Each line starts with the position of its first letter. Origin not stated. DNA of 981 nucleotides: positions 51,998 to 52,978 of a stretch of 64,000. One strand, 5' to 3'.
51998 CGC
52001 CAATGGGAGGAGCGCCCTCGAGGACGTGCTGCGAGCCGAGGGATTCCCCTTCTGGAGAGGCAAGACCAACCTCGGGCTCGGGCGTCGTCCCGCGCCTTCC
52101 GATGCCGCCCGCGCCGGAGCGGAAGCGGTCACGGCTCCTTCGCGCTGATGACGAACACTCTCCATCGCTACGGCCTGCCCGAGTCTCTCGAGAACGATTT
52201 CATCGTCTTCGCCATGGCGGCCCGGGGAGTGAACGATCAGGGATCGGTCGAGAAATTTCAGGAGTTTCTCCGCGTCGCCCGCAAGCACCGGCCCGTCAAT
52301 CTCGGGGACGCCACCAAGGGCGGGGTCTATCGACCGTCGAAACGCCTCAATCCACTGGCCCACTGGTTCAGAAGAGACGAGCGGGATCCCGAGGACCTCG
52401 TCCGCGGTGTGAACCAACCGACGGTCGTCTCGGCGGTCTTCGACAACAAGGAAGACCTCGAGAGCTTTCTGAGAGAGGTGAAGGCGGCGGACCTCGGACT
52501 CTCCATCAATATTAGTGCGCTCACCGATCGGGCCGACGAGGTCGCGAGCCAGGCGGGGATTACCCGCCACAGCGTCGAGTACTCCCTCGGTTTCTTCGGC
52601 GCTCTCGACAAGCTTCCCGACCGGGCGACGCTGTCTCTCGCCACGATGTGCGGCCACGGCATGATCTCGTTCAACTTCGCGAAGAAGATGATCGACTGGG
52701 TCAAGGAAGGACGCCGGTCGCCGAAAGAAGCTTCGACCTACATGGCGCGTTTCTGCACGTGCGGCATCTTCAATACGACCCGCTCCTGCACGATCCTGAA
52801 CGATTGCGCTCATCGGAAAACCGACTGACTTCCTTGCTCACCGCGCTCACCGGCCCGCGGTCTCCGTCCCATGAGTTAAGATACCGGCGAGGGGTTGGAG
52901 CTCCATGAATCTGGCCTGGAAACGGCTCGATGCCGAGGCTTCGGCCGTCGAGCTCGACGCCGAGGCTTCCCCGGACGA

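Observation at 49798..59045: Inositol-phospholipid gene neighbourhood: archaeal-type MIPS, CDP-alcohol phosphatidyltransferase and a DAGK-like lipid kinase, with an uncharacterised ferredoxin-domain gene pair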

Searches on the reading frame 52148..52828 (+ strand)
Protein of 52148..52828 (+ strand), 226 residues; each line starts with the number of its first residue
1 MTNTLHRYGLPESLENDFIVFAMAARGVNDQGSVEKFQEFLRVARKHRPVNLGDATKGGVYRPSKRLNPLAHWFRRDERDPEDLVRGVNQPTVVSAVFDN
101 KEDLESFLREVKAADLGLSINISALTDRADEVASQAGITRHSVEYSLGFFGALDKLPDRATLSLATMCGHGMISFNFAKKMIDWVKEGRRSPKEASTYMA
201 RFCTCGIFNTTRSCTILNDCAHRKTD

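Call 4: search_protein_families(library=pfam, proteins=[window:52148-52828:+], max_evalue=0.01)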
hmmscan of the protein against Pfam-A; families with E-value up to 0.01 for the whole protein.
window:52148-52828:+ (226 aa): 0 families

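Call 5: search_protein_families(library=ncbifam, proteins=[window:52148-52828:+], max_evalue=0.01)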
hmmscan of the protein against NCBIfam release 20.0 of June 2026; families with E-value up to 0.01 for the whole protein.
window:52148-52828:+ (226 aa): 0 families

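Call 6: search_solved_structures(query=window:52148-52828:+, max_evalue=10)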
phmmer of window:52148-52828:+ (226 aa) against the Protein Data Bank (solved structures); distinct sequences matched with E-value up to 10: 1.
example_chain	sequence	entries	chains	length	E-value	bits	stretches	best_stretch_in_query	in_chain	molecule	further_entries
1tvn_A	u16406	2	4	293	1.2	12.2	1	88-206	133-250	cellulase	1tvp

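Call 7: find_homologous_proteins(query=window:52148-52828:+)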
Query window:52148-52828:+ (226 aa): 4637 proteins with E <= 0.001 among 4919 candidates; the best 120 are listed.
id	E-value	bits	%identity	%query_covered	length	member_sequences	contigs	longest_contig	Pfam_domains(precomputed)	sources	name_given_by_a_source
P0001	3.3e-146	503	98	100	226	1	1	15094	-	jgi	jgi:hypothetical protein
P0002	9.6e-138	475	91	100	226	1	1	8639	-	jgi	jgi:hypothetical protein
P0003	4.8e-137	473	91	100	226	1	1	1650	-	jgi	jgi:hypothetical protein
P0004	1.7e-136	471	91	100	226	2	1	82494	-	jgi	jgi:hypothetical protein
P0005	2.5e-133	461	89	100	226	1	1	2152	-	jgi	jgi:hypothetical protein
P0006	7.6e-133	459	88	99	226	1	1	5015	-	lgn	-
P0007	4.0e-130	450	87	99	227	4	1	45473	-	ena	-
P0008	5.9e-130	450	87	99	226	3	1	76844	-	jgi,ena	-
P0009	1.1e-129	449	87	99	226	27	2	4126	-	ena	-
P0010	1.3e-129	449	87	99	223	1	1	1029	-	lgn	-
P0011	2.5e-129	448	87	98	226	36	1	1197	-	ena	-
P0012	3.1e-129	447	86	99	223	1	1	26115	-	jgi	jgi:hypothetical protein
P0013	7.7e-129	446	87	99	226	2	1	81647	-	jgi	jgi:hypothetical protein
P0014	8.1e-129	446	85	99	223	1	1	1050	-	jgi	jgi:hypothetical protein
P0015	1.8e-128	445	87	99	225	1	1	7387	-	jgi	jgi:hypothetical protein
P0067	4.7e-115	401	74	100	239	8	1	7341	-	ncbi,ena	-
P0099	6.8e-97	342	69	96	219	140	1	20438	-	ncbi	-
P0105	4.2e-94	332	67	97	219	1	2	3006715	-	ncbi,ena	-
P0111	1.8e-93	330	66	98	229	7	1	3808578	-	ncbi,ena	-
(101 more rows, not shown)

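Call 8: find_encoding_contigs(protein=P0001, flank=8000, max_places=3)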
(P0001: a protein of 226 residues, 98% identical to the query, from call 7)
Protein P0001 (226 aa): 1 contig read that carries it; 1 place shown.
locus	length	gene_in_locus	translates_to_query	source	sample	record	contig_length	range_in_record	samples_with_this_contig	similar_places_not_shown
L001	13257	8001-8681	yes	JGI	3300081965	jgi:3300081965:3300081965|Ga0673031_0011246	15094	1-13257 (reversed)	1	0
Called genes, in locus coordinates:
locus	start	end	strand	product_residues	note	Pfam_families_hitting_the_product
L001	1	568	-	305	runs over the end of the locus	PF03446:NAD_binding_2, PF14833:NAD_binding_11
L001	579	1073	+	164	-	PF00571:CBS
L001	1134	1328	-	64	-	-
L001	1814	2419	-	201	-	PF01725:Ham1p_like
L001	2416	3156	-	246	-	PF01138:RNase_PH, PF03725:RNase_PH_C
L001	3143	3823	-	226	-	PF10646:Germane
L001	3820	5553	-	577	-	PF07833:Cu_amine_oxidN1, PF01520:Amidase_3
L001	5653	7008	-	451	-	PF07994:NAD_binding_5, PF01658:Inos-1-P_synth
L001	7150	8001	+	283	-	PF00037:Fer4, PF12837:Fer4_6 (weak), PF12838:Fer4_7, PF13237:Fer4_10 (weak)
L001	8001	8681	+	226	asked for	-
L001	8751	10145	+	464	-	PF13414:TPR_11 (weak), PF13432:TPR_16 (weak), PF23914:TPR_CcmH_CycH (weak), PF13424:TPR_12 (weak), PF13432:TPR_16 (weak), PF00515:TPR_1 (weak), PF07719:TPR_2 (weak), PF13424:TPR_12 (weak), +10 more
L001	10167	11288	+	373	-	PF00196:GerE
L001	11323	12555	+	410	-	-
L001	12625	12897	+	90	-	-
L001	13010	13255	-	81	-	?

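Call 9: find_encoding_contigs(protein=P0105, flank=8000, max_places=3)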
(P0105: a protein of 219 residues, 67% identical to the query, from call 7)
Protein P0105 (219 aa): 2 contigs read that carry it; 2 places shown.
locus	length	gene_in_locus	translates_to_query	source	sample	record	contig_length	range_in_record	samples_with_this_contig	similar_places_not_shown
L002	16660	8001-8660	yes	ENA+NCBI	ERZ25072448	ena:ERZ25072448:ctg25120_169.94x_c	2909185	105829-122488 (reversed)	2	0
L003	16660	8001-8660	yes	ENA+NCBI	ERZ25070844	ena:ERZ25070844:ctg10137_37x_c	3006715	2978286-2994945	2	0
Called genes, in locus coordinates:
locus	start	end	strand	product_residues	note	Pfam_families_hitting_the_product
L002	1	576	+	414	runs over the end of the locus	PF03116:NQR2_RnfD_RnfE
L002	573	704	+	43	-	-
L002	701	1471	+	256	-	PF04205:FMN_bind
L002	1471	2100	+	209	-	PF02508:Rnf-Nqr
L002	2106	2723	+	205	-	PF02508:Rnf-Nqr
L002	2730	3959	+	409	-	PF00111:Fer2, PF00970:FAD_binding_6, PF00175:NAD_binding_1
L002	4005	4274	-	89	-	-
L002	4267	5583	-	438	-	-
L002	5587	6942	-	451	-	PF13428:TPR_14 (faint), PF14559:TPR_19 (faint), PF23914:TPR_CcmH_CycH (faint), PF07719:TPR_2 (faint), PF13174:TPR_6 (faint), PF13181:TPR_8 (faint), PF13432:TPR_16 (weak), PF13424:TPR_12 (weak), +4 more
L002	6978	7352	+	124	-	-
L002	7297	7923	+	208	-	PF08843:AbiEii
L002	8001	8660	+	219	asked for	-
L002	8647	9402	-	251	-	PF02146:SIR2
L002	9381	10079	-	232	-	-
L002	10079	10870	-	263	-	PF00037:Fer4, PF12797:Fer4_2 (faint), PF12837:Fer4_6 (weak), PF12838:Fer4_7 (weak), PF13187:Fer4_9 (weak), PF13237:Fer4_10 (weak), PF14697:Fer4_21 (weak)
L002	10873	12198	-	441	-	PF07994:NAD_binding_5, PF01658:Inos-1-P_synth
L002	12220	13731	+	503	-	PF01520:Amidase_3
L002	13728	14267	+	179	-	PF10646:Germane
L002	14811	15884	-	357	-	PF07670:Gate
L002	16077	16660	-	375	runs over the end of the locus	PF07992:Pyr_redox_2 (weak), PF13738:Pyr_redox_3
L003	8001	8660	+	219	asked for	-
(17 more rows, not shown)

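Call 15: find_related_loci(query=A1, collection=genome_contigs, flank=8000)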
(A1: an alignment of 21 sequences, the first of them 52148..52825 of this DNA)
Query A1 (226 aa) in genome_contigs; peptide patterns used: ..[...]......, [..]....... (x = any residue, [..] = any of these).
600 stretches matched a pattern (row limit reached: there are more); 594 encode a relative of the query (tblastn E <= 1e-3); the best 80 are kept; 80 distinct loci.
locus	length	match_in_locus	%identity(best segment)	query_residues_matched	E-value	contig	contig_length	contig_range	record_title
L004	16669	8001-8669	86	1-223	9e-134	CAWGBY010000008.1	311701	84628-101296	MAG: uncultured Acidobacteriota bacterium isolate MFD06229.bin.2.215 genome assembly, contig: contig_18627, whole genome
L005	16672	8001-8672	84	1-224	2e-131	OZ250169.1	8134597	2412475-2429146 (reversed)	MAG: Candidatus Marinacidobacterales bacterium isolate 549cdbe4-9bbc-4d2b-bb60-052536d6f51f genome assembly, chromosome:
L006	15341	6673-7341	83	1-223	9e-129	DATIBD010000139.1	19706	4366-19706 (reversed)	MAG TPA_asm: Vicinamibacteria bacterium isolate SMAG_U16281 k141_116407, whole genome shotgun sequence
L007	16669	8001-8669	79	1-223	1e-126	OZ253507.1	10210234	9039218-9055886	MAG: Candidatus Marinacidobacterales bacterium isolate be89a19c-e000-4bee-9fbc-49585ca06e7f genome assembly, chromosome:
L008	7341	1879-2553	74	1-225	1e-122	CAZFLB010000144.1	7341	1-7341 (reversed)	MAG TPA_asm: uncultured Acidobacteriota bacterium isolate SRP092796_co1_581 genome assembly, contig: k141_1254217, whole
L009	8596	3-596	83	23-220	1e-115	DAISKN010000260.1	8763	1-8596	MAG TPA_asm: Acidobacteriota bacterium isolate CTOTU25575 NODE_4362_length_8763_cov_4.170073, whole genome shotgun seque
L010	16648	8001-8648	68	1-217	9e-103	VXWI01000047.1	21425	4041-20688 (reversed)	MAG: Acidobacteria bacterium isolate SB0668_bin_14 NODE_1151_length_21425_cov_14.866027, whole genome shotgun sequence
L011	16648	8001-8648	69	1-217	1e-102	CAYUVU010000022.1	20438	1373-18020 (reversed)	MAG TPA_asm: uncultured Acidobacteriota bacterium isolate SRP338948_co1_9 genome assembly, contig: k141_359712, whole ge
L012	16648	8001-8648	69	1-217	2e-102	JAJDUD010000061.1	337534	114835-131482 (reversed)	MAG: Acidobacteria bacterium isolate jk18x1bzbins.64 k141_1503302, whole genome shotgun sequence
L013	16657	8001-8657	65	1-219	2e-102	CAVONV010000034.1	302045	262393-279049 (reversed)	MAG: uncultured Acidobacteriota bacterium isolate MFD09964.bin.1.111 genome assembly, contig: contig_9374, whole genome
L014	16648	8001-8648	68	1-217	2e-101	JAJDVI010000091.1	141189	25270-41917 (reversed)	MAG: Acidobacteria bacterium isolate jk18x22bins.33 k141_151205, whole genome shotgun sequence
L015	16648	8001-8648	68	1-217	1e-101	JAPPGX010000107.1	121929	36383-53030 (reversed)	MAG: Acidobacteriota bacterium isolate RHO1_bin_67 NODE_312_length_121929_cov_27.225503, whole genome shotgun sequence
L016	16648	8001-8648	68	1-217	3e-101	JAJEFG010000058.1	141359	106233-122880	MAG: Acidobacteria bacterium isolate p16x43bins.1 k141_500580, whole genome shotgun sequence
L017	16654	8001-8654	67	1-219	2e-101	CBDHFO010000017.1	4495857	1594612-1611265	MAG: Candidatus Marinacidobacterium sp. isolate 178a2059-1fcc-4348-b026-258adf563acb genome assembly, contig: contig_6,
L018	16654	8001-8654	67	1-219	7e-101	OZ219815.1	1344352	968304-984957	MAG: Vicinamibacteria bacterium isolate 9f2a63bf-6400-4679-989b-6d6b125ab8ea genome assembly, chromosome: 1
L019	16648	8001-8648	68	1-217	4e-101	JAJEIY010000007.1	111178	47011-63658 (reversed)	MAG: Acidobacteria bacterium isolate p16x63bins.69 k141_655024, whole genome shotgun sequence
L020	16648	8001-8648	68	1-217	5e-101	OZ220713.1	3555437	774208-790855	MAG: Vicinamibacteria bacterium isolate f5636fb4-303b-4095-abf0-868cc3675b90 genome assembly, chromosome: 1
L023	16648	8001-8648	67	1-217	9e-100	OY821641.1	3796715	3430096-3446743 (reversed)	MAG: Vicinamibacteria bacterium isolate 8cd05730-cbc4-4aa5-8344-af9f7d824ee9 genome assembly, chromosome: 1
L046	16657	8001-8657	61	1-219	7e-93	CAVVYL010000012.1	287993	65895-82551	MAG: uncultured Acidimicrobiia bacterium isolate MFD00962.bin.1.329 genome assembly, contig: contig_123, whole genome sh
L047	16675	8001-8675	60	1-225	9e-93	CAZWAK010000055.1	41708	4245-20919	MAG TPA_asm: uncultured Heliobacteriaceae bacterium isolate SRP287051_co1_146 genome assembly, contig: NODE_1612_length_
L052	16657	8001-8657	62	1-219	6e-92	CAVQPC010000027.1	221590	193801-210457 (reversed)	MAG: uncultured candidate division NC10 bacterium isolate MFD01299.bin.2.79 genome assembly, contig: contig_17544, whole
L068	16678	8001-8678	57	1-217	1e-87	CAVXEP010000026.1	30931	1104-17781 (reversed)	MAG: uncultured delta proteobacterium isolate MFD02360.bin.2.146 genome assembly, contig: contig_66741, whole genome sho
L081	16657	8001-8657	57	1-219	7e-86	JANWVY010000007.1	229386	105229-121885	MAG: Bryobacteraceae bacterium isolate SKYG128 NODE_7_length_229386_cov_8.038420, whole genome shotgun sequence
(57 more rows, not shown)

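Call 19: predict_structure(alignment_id=A1)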
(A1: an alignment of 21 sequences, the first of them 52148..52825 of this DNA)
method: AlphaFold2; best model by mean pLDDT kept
length: 226 residues; sequences in the alignment: 21
mean_pLDDT: 70.2   pTM: 0.62
mean pLDDT of the five models: 70.2, 69.7, 68.7, 67.8, 58.7
residues with pLDDT >= 90: 32; 70-90: 100; 50-70: 57; < 50: 37
segments of 3 or more residues with pLDDT < 50: 1-9, 67-77, 141-153, 224-226
pLDDT, mean of each block of 10 residues (from residue 1): 38 67 66 89 89 66 49 48 82 78 91 83 70 77 39 60 67 77 93 85 62 79 56
secondary structure, 60 per line:
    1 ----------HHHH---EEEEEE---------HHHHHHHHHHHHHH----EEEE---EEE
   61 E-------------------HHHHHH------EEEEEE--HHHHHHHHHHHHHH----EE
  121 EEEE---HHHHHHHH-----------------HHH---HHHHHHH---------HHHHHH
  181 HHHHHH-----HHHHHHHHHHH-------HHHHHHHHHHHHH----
elements in order: H11-14 E18-23 H33-46 E51-54 E58-61 H81-86 E93-98 H101-114 E119-124 H128-135 H159-165 H175-186 H192-202 H210-222

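Call 20: search_protein_representatives(alignment_id=A1)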
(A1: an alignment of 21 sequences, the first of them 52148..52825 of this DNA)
Query: 21 sequences, 224 profile positions. Proteins with E-value up to 0.001 (for the whole library): 822; up to 1e-10: 537; up to 1e-30: 193. The best 150 are listed.
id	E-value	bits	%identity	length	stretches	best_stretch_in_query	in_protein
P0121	3.3e-105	367.1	-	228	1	1-223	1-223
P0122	5.4e-73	261.8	-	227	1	1-220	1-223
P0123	6.1e-73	261.6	-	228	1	1-220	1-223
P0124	8.0e-66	238.3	-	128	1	94-219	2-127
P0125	3.1e-60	220.0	-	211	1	1-223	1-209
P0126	3.5e-60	219.9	-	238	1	1-223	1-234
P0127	6.2e-58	212.5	-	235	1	1-212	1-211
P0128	1.2e-54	201.7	-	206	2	89-220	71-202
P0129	4.6e-54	199.8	-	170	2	153-220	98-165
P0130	1.3e-53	198.4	-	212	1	1-222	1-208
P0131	1.9e-53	197.8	-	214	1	1-221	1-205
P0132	2.0e-52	194.5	-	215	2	80-219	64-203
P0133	2.0e-52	194.5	-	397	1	1-221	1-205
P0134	2.7e-52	194.1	-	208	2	81-220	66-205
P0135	2.8e-52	194.0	-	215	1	1-219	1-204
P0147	1.5e-48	181.8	-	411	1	2-220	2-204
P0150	2.9e-48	180.9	-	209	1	1-220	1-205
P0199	5.9e-42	160.2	-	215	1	1-219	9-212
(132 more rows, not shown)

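Call 24: search_protein_families(library=pfam, proteins=[P0147, P0150, P0199, P0125, P0131], max_evalue=1)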
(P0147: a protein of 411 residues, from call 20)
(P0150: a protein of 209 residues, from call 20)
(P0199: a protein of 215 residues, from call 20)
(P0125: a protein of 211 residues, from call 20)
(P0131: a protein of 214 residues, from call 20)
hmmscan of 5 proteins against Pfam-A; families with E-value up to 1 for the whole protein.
P0147 (411 aa): 14 families
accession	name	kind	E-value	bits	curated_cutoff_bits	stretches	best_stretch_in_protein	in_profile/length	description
PF13247.11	Fer4_11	-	2.3e-20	73.1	26.2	1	257-347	7-98/100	4Fe-4S dicluster domain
PF12838.12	Fer4_7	-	4.4e-10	40.3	27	3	259-306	1-51/52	4Fe-4S dicluster domain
PF13237.11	Fer4_10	-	3.7e-08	33.6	25.5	3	259-304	8-53/53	4Fe-4S dicluster domain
PF13187.11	Fer4_9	-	3.9e-07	30.4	27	2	293-341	2-49/52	4Fe-4S dicluster domain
PF12837.12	Fer4_6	-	5.5e-07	29.7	25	2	291-308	7-24/24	4Fe-4S binding domain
PF12800.12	Fer4_4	-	1.3e-05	25.6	24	2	292-306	3-17/17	4Fe-4S binding domain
PF13484.11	Fer4_16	-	3.5e-05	24.9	30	1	293-314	2-23/66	4Fe-4S double cluster binding domain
PF00037.32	Fer4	-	5.1e-05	23.4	21.1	2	292-308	7-23/24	4Fe-4S binding domain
PF12797.12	Fer4_2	-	7.5e-05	22.9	24.5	2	291-305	8-22/22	4Fe-4S binding domain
PF14697.11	Fer4_21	-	0.0017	18.9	35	2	259-306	7-55/59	4Fe-4S dicluster domain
PF13183.11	Fer4_8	-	0.0019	19.1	27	2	292-305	4-17/68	4Fe-4S dicluster domain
PF12798.12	Fer4_3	-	0.018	16.3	27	1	293-306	1-14/15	4Fe-4S binding domain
PF13534.11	Fer4_17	-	0.27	12.3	22.2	0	292-308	1-17/61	4Fe-4S dicluster domain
PF25160.1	LdpA_Fe-S-bd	-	0.84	9.9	27.6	1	268-308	9-43/49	LdpA Fe-S cluster-binding domain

P0150 (209 aa): 0 families

P0199 (215 aa): 2 families
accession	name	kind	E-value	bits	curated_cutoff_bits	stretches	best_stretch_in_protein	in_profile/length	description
PF18903.5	DUF5659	-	0.18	12.2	23.6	1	70-129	18-73/75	Domain of unknown function (DUF5659)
PF24655.1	DUF7645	-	0.32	11.4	27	0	170-189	13-32/62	Domain of unknown function (DUF7645)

P0125 (211 aa): 1 family
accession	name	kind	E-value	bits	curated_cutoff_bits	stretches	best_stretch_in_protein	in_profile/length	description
PF10122.14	Zn_ribbon_Com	-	0.036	14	22.9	1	182-202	20-41/52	Mu-like prophage protein Com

P0131 (214 aa): 2 families
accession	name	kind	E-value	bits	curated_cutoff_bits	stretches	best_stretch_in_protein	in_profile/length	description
PF16365.12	EutK_C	-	0.06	13.8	27.5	1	20-46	8-33/52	Ethanolamine utilization protein EutK C-terminus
PF22746.1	SHOCT-like_DUF2089-C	-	0.13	12.3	27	1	168-183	9-24/32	SHOCT-like domain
